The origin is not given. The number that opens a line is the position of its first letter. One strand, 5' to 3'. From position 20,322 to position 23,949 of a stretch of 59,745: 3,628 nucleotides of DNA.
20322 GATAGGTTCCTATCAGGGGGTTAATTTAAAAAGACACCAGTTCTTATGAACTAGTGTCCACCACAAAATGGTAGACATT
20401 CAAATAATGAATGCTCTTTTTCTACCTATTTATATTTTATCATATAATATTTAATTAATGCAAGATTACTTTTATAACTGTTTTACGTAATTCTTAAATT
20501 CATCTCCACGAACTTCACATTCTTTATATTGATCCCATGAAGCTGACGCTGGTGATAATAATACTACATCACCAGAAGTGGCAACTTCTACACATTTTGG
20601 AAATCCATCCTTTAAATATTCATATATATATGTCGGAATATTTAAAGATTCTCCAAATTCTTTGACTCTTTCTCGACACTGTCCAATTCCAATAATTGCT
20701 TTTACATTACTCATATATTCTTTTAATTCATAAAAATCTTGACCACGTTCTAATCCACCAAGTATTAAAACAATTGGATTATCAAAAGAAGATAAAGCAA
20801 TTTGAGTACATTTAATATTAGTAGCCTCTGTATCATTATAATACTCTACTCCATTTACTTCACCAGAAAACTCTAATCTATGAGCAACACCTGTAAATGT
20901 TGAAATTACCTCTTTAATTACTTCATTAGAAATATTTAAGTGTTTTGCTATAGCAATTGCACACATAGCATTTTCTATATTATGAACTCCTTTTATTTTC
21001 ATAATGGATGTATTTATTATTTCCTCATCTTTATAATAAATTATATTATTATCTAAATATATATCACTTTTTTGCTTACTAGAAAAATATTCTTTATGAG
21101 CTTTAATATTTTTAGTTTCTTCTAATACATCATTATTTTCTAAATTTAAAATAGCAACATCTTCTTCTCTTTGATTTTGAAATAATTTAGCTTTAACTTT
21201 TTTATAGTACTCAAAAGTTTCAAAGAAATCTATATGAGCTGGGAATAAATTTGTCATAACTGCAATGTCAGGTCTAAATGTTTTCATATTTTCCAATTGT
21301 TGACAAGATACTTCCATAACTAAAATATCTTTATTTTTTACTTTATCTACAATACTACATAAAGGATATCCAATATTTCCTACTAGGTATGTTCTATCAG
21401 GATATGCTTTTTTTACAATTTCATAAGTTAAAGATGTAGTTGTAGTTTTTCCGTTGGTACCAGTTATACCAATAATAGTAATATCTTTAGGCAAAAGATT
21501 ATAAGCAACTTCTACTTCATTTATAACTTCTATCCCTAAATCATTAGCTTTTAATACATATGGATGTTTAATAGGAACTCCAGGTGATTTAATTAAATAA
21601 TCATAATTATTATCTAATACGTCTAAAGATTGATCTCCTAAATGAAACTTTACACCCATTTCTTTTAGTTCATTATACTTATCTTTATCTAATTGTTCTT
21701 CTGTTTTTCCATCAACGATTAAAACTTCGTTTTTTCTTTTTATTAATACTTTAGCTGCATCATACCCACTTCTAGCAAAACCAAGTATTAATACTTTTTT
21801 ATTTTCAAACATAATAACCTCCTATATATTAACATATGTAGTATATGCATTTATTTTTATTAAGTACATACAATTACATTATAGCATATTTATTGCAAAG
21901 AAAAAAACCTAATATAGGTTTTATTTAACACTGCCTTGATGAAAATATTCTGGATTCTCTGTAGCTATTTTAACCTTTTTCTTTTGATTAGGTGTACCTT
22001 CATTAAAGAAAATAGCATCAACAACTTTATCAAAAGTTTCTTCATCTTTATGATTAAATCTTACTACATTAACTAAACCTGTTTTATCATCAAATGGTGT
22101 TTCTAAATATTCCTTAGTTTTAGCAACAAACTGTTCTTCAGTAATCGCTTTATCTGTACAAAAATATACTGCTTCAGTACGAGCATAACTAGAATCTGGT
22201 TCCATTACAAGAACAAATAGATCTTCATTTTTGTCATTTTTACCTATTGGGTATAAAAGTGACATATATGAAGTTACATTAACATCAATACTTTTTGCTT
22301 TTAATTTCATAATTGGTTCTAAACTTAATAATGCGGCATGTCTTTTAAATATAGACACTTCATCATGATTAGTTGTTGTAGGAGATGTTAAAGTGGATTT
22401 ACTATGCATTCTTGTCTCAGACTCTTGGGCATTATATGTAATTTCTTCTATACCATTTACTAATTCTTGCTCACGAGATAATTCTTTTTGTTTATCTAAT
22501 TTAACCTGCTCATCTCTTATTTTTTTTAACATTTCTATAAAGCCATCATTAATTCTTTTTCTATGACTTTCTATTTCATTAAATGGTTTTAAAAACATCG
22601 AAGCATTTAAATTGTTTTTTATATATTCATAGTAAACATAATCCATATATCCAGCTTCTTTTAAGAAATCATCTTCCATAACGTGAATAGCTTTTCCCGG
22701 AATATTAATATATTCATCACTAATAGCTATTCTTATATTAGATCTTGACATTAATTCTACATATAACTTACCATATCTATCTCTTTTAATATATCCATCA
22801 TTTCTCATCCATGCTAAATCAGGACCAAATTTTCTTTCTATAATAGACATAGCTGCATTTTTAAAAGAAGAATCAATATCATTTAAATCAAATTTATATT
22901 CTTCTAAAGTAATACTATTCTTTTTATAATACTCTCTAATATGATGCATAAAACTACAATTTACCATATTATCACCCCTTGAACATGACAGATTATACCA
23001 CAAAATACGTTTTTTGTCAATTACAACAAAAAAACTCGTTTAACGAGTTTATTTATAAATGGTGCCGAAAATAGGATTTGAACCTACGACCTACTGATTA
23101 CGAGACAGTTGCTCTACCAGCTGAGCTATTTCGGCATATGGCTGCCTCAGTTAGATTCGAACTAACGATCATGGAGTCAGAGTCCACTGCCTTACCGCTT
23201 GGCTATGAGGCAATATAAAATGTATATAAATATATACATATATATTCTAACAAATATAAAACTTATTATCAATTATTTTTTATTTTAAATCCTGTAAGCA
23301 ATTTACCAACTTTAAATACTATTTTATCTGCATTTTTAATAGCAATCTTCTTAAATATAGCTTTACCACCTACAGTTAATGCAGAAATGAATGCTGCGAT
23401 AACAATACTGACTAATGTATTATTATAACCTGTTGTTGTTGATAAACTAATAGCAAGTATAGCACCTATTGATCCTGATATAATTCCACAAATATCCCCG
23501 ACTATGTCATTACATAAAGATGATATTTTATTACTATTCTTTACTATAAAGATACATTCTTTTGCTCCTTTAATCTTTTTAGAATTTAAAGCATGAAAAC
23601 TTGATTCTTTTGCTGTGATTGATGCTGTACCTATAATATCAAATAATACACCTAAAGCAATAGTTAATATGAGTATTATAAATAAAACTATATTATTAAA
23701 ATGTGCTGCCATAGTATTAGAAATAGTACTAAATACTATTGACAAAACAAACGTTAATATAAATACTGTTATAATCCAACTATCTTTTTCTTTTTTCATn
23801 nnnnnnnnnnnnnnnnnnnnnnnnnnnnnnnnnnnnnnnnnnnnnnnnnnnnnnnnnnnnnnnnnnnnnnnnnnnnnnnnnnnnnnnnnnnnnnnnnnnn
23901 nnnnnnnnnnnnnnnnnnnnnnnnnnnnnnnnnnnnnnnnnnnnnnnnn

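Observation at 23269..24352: Promoter-to-terminator ~510-nt structured RNA feeding into a small 4-TM protein: candidate OLE RNA / OapA locus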

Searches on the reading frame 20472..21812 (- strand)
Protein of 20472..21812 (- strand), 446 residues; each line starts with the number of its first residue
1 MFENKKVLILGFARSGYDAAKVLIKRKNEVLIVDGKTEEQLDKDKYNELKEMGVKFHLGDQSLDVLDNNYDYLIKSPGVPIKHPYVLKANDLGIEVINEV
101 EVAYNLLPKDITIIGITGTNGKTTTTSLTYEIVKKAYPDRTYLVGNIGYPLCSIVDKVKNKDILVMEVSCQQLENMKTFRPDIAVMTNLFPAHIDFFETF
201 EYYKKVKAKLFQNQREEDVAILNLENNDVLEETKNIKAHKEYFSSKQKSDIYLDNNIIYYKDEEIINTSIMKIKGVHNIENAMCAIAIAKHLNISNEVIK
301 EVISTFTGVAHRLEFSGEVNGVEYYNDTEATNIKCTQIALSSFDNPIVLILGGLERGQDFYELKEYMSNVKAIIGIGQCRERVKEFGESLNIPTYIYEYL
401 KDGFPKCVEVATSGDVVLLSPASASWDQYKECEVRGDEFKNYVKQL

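Call 26: search_protein_families(library=pfam, proteins=[window:20472-21812:-], max_evalue=0.001)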
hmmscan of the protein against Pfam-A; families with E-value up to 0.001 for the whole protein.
window:20472-21812:- (446 aa): 3 families
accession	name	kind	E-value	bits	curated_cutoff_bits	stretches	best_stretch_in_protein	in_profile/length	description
PF08245.18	Mur_ligase_M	-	1.8e-35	123.2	24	1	116-289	1-200/200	Mur ligase middle domain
PF21799.2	MurD-like_N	-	4.7e-09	36.8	27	1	5-97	1-87/88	Mur ligase MurD-like, N-terminal domain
PF02875.26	Mur_ligase_C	-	1e-07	33.3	28.4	1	311-422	1-126/127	Mur ligase, glutamate ligase domain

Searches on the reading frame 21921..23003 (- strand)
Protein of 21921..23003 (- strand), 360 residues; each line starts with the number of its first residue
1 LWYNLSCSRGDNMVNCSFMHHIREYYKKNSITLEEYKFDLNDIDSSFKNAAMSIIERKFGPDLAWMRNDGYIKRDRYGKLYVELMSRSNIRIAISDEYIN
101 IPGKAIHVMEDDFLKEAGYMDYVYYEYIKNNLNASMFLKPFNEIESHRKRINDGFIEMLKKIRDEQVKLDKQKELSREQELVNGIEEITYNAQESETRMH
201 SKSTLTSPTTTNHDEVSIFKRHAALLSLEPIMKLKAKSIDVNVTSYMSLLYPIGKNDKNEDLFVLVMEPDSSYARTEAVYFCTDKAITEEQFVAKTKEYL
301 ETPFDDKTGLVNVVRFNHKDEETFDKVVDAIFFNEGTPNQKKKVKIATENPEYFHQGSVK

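Call 4: search_protein_families(library=pfam, proteins=[window:21921-23003:-], max_evalue=0.01)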
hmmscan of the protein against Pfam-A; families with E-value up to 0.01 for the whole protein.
window:21921-23003:- (360 aa): 0 families

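Call 5: search_protein_families(library=ncbifam, proteins=[window:21921-23003:-], max_evalue=0.01)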
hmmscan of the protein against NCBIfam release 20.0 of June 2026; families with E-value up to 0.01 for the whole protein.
window:21921-23003:- (360 aa): 0 families

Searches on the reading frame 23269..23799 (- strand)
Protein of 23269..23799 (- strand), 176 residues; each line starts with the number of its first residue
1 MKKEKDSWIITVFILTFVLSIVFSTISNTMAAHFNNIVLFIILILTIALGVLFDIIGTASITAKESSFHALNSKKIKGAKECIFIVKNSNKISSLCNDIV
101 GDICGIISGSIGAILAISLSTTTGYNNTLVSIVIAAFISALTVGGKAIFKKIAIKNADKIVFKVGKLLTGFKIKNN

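Call 4: search_protein_families(library=pfam, proteins=[window:23269-23799:-], max_evalue=0.01)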
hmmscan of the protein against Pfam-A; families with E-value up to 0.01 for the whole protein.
window:23269-23799:- (176 aa): 1 family
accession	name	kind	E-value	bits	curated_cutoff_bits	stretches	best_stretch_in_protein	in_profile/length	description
PF01595.25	CNNM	-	7.8e-06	26.1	28.4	1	41-171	1-127/181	Cyclin M transmembrane N-terminal domain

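Call 5: search_protein_families(library=ncbifam, proteins=[window:23269-23799:-], max_evalue=0.01)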
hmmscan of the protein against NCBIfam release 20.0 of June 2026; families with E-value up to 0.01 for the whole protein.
window:23269-23799:- (176 aa): 0 families

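Call 8: find_homologous_proteins(query=window:23269-23799:-)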
Query window:23269-23799:- (176 aa): 2469 proteins with E <= 0.001 among 2764 candidates; the best 120 are listed.
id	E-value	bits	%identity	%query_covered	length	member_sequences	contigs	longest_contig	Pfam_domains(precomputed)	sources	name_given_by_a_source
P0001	2.4e-98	345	100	100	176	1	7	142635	PF01595.26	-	-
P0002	2.2e-78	280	79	99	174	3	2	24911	-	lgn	-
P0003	1.1e-77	277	80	95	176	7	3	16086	-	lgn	-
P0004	1.1e-76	274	81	98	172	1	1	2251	-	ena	-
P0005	2.2e-75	270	78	99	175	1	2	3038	-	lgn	-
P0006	1.2e-74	268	79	96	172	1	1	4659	-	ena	-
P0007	2.8e-74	266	78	98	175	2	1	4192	-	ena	-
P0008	4.8e-74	266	76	99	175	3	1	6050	PF01595.26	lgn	-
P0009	6.2e-74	265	76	99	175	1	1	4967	-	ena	-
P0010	7.9e-74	265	79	98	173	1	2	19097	-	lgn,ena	-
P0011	1.4e-73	264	76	98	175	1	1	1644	-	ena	-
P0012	1.7e-73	264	77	98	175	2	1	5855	-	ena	-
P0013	2.7e-73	263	74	97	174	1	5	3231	-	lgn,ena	-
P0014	3.9e-73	263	79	98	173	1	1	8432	-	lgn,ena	-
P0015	2.2e-72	260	77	97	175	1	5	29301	-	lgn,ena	-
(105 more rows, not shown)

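Call 15: find_related_loci(query=window:23269-23799:-, collection=genome_contigs, flank=6000)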
Query window:23269-23799:- (176 aa) in genome_contigs; peptide patterns used: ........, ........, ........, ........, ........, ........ (x = any residue, [..] = any of these).
339 stretches matched a pattern; 155 encode a relative of the query (tblastn E <= 1e-3); the best 80 are kept; 80 distinct loci.
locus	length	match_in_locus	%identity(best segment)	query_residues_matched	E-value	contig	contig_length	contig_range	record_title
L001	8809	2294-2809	78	1-172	2e-81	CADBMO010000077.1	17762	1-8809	MAG: uncultured Erysipelotrichaceae bacterium isolate RUG14108 genome assembly, contig: RUG14108_asm_77, whole genome sh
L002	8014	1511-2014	71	4-171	2e-73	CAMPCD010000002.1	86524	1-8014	MAG: uncultured bacterium isolate SRR873610_bin.2_metaWRAP_v1.3_MAG genome assembly, contig: NODE_242_length_86524_cov_5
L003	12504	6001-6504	71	4-171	1e-72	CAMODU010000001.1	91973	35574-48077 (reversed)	MAG: uncultured bacterium isolate SRR873606_bin.1_metaWRAP_v1.3_MAG genome assembly, contig: NODE_203_length_91973_cov_1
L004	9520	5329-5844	63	3-174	8e-67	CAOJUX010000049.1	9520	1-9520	MAG TPA_asm: uncultured Erysipelotrichaceae bacterium isolate SRR17684644_bin.2_metawrap_v1.3_MAG genome assembly, conti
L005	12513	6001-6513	62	1-171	3e-63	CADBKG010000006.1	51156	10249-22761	MAG: uncultured Erysipelotrichaceae bacterium isolate RUG14047 genome assembly, contig: RUG14047_asm_6, whole genome sho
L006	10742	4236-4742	56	4-172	8e-54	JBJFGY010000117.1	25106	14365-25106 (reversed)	MAG: Bacilli bacterium isolate PUUB50_bin.015 NODE_759_length_25106_cov_16.086583, whole genome shotgun sequence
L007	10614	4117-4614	54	5-171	7e-53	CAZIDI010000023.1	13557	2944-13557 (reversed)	MAG TPA_asm: uncultured Muribaculaceae bacterium isolate SRP222994_co1_401 genome assembly, contig: NODE_9574_length_135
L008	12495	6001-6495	57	4-168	4e-53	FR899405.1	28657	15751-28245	Mycoplasma sp. CAG:472 genomic scaffold, scf68, whole genome shotgun sequence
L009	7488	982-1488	55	4-172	7e-53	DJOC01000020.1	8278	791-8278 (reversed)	MAG TPA_asm: Bacillales bacterium UBA6448 UBA6448_contig_1776, whole genome shotgun sequence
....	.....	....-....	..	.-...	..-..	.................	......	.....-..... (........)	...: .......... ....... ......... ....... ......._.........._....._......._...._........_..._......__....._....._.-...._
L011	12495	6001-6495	57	4-168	4e-53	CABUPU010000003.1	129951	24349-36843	MAG TPA_asm: uncultured Mycoplasma sp. isolate MGYG-HGUT-04242 genome assembly, contig: GUT_GENOME260707_3, whole genome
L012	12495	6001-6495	57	4-168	4e-53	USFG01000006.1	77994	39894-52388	uncultured Tenericutes bacterium isolate UMGS1661 genome assembly, contig: NODE_49_length_77994_cov_7.359858, whole geno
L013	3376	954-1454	51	1-171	3e-51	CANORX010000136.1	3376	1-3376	MAG TPA_asm: uncultured Clostridia bacterium isolate SRR15604510_bin.30_metawrap_v1.3_MAG genome assembly, contig: NODE.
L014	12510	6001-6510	56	1-172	4e-51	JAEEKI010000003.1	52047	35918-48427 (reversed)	MAG: Bacillales bacterium isolate Tb.RUG.19 k141_879109_flag=0_multi=16.0028_len=52047, whole genome shotgun sequence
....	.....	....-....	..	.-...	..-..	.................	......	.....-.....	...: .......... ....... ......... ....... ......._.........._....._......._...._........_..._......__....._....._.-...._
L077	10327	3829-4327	46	5-171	4e-31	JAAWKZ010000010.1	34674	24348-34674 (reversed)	MAG: Clostridia bacterium isolate ABMPRH_45_3 SL341412_scaffold_1536, whole genome shotgun sequence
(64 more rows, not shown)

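Call 27: find_encoding_contigs(protein=P0001, flank=3000, max_places=7)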
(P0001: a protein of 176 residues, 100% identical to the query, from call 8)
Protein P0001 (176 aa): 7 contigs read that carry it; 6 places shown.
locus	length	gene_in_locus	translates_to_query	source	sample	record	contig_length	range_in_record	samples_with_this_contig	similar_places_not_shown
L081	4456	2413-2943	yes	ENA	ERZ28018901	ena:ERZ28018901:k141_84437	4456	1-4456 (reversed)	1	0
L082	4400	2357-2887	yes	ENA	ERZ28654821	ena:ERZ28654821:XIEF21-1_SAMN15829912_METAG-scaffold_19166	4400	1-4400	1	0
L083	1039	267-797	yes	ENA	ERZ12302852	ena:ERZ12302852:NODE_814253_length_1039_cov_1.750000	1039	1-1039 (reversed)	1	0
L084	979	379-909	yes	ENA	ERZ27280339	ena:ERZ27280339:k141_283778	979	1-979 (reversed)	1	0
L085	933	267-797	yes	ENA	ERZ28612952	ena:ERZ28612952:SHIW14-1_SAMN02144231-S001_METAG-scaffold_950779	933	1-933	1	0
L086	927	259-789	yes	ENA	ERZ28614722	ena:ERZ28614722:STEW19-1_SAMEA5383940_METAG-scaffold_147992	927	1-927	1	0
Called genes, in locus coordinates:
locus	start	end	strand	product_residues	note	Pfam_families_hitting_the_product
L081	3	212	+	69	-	?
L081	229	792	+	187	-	PF00881:Nitroreductase, PF14512:TM1586_NiRdase (weak)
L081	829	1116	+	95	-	PF00081:Sod_Fe_N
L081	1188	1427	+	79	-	PF02777:Sod_Fe_C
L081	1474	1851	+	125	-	PF01880:Desulfoferrodox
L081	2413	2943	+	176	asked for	PF01595:CNNM (weak)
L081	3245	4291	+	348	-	-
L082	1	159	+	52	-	?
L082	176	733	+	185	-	PF00881:Nitroreductase, PF14512:TM1586_NiRdase (weak)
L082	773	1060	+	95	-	PF00081:Sod_Fe_N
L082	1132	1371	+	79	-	PF02777:Sod_Fe_C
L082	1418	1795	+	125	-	PF01880:Desulfoferrodox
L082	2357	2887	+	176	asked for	PF01595:CNNM (weak)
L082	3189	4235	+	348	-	-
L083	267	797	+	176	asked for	PF01595:CNNM (weak)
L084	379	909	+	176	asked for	PF01595:CNNM (weak)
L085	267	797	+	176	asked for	PF01595:CNNM (weak)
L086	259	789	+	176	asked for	PF01595:CNNM (weak)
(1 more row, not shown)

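Call 28: search_solved_structures(query=window:23269-23799:-, max_evalue=1, show_alignments=2)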
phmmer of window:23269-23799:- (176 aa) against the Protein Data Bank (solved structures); distinct sequences matched with E-value up to 1: 0.

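Call 37: search_protein_families(library=pfam, proteins=[L003:2523-4163:+, L003:4218-5945:+, L003:1514-1918:+, L003:116-1504:+, L003:6516-7280:+, L004:3488-4717:+, L004:2505-2807:+, L004:1793-2428:+, L004:5855-6487:+, L004:6490-7218:+], max_evalue=0.001)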
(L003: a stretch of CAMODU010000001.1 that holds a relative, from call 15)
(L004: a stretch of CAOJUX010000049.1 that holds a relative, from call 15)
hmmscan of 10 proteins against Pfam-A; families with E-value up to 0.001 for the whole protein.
L003:2523-4163:+ (546 aa): 0 families

L003:4218-5945:+ (575 aa): 2 families
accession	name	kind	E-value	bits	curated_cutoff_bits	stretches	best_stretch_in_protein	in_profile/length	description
PF03382.20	DUF285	-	4.9e-13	49.3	25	1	255-356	6-102/120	Mycoplasma protein of unknown function, DUF285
PF17210.9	SdrD_B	-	0.00042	20.9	29.7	0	184-215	37-68/112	SdrD B-like domain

L003:1514-1918:+ (134 aa): 0 families

L003:116-1504:+ (462 aa): 4 families
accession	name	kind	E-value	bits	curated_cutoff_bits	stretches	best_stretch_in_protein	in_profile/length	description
PF02833.19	DHHA2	-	2.7e-28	99.3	27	1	336-458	2-125/126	DHHA2 domain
PF01368.27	DHH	-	8.9e-15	55.5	28.1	1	192-299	40-125/125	DHH family, N-terminal domain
PF00571.33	CBS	-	1.2e-12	48.4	24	1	2-42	12-52/57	CBS domain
PF07085.17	DRTGG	-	7.3e-10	39.1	25.2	1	94-159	36-102/105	DRTGG domain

L003:6516-7280:+ (254 aa): 4 families
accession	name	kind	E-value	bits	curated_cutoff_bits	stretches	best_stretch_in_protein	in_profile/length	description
PF00106.31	adh_short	-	7.8e-41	140.1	26.6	1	3-185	3-188/195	short chain dehydrogenase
PF13561.12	adh_short_C2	-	7e-23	81.9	27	1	7-188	1-185/236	Enoyl-(Acyl carrier protein) reductase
PF08659.16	KR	-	2.3e-10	41.1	22.6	1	4-151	4-156/180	KR domain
PF01370.27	Epimerase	-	4.1e-05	23.6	20.9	1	3-86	1-78/240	NAD dependent epimerase/dehydratase family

L004:3488-4717:+ (409 aa): 1 family
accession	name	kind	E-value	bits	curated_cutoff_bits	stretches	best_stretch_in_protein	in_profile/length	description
PF13180.12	PDZ_2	-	7e-09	36.3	27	1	222-289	10-79/80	PDZ domain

L004:2505-2807:+ (100 aa): 0 families

L004:1793-2428:+ (211 aa): 2 families
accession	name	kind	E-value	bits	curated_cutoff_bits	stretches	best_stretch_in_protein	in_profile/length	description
PF01551.29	Peptidase_M23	-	4.3e-20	72.1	28.7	1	23-125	2-90/96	Peptidase family M23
PF01476.26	LysM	-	1.9e-08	34.6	20.9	1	150-178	1-28/43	LysM domain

L004:5855-6487:+ (210 aa): 3 families
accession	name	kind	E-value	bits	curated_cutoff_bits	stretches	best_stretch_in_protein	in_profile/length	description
PF01863.23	YgjP-like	-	1.6e-39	136.5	26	1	20-209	1-205/207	YgjP-like, metallopeptidase domain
PF10263.15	SprT-like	-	9.7e-08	32.3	25.6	1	128-183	12-74/108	SprT-like family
PF08325.16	WLM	-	0.00052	20.6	26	1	173-202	86-115/190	WLM domain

L004:6490-7218:+ (242 aa): 2 families
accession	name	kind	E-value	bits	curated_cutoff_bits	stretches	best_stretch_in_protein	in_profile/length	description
PF00588.24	SpoU_methylase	-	7.7e-39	133.5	29.7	1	94-232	2-142/142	SpoU rRNA Methylase family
PF22435.1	MRM3-like_sub_bind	-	5.7e-12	46.3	27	1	8-59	1-52/84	MRM3-like substrate binding domain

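Call 56: predict_structure(alignment_id=A2)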
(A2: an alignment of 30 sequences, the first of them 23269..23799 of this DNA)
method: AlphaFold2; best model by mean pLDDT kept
length: 176 residues; sequences in the alignment: 30
mean_pLDDT: 85.4   pTM: 0.76
mean pLDDT of the five models: 85.4, 83.4, 83.0, 82.9, 80.7
residues with pLDDT >= 90: 49; 70-90: 116; 50-70: 7; < 50: 4
segments of 3 or more residues with pLDDT < 50: 174-176
pLDDT, mean of each block of 10 residues (from residue 1): 66 85 85 85 91 92 90 87 90 87 87 86 84 90 87 92 88 52
secondary structure, 60 per line:
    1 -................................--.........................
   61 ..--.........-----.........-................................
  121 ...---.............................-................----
elements in order: H2-33 H36-62 H65-73 H79-87 H89-123 H127-155 H157-172

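Call 58: fold_search(model_id=the predicted structure, library=pdb)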
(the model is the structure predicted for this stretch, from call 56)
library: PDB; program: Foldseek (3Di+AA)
matches with E <= 10: 111; with E <= 0.001: 0
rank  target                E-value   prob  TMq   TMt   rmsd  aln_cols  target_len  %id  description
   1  7m1t_B                1.1e-02  1.00  0.49  0.30   5.7       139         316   22  Crystal structure of an archaeal CNNM, MtCorB, with C-terminal deletion in complex with Mg2+-ATP (released 2021-06-16)
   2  7m1t_A                1.9e-02  1.00  0.49  0.29   6.3       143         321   22  Crystal structure of an archaeal CNNM, MtCorB, with C-terminal deletion in complex with Mg2+-ATP (released 2021-06-16)
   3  7m1u_A                1.0e-01  1.00  0.49  0.30   6.7       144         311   22  Crystal structure of an archaeal CNNM, MtCorB, R235L mutant with C-terminal deletion (released 2021-06-16)
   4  7m1u_B                1.9e-01  0.99  0.45  0.29   6.9       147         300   18  Crystal structure of an archaeal CNNM, MtCorB, R235L mutant with C-terminal deletion (released 2021-06-16)
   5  7cff                  3.7e-01  0.95  0.43  0.47   9.1       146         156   15  Structure of the thermostabilized transmembrane domain of the bacterial CNNM/CorC family Mg2+ transporter in complex wit (released 2021-02-24)
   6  7cfg                  5.4e-01  0.90  0.42  0.47   9.2       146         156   15  Structure of the transmembrane domain of the bacterial CNNM/CorC family Mg2+ transporter in complex with Mg2+ (released 2021-02-24)
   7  6vq6_b                1.0e+00  0.09  0.17  0.15  20.2       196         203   15  Mammalian V-ATPase from rat brain - composite model of rotational state 1 bound to ADP and SidK (built from focused re (released 2020-03-18)
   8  6xbw_c                2.2e+00  0.13  0.22  0.25  17.6       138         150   15  Cryo-EM structure of V-ATPase from bovine brain, state 1 (released 2020-08-19)
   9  6wlw_1                2.2e+00  0.12  0.21  0.24  18.0       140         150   15  The Vo region of human V-ATPase in state 1 (focused refinement) (released 2020-11-11)
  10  6xbw_b                2.2e+00  0.06  0.17  0.15  19.6       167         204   15  Cryo-EM structure of V-ATPase from bovine brain, state 1 (released 2020-08-19)
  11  8hvt_A                2.4e+00  0.12  0.28  0.12  22.7       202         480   14  Structure of the human CLC-7/Ostm1 complex reveals a novel state (released 2024-01-03)
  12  6eu6                  2.4e+00  0.11  0.21  0.10  22.0       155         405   15  Sensor Amt Protein (released 2018-01-24)
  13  9bra_b                2.5e+00  0.08  0.21  0.19  20.2       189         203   12  Intact V-ATPase State 2 and synaptophysin complex in mouse brain isolated synaptic vesicles (released 2024-06-19)
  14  6o7u_o                2.6e+00  0.11  0.21  0.23  17.8       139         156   10  Saccharomyces cerevisiae V-ATPase Stv1-VO (released 2019-04-03)
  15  6d0k_B                2.7e+00  0.09  0.19  0.09  14.7       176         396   11  Crystal structure of a CLC-type fluoride/proton antiporter, E118Q mutant (released 2018-07-04)
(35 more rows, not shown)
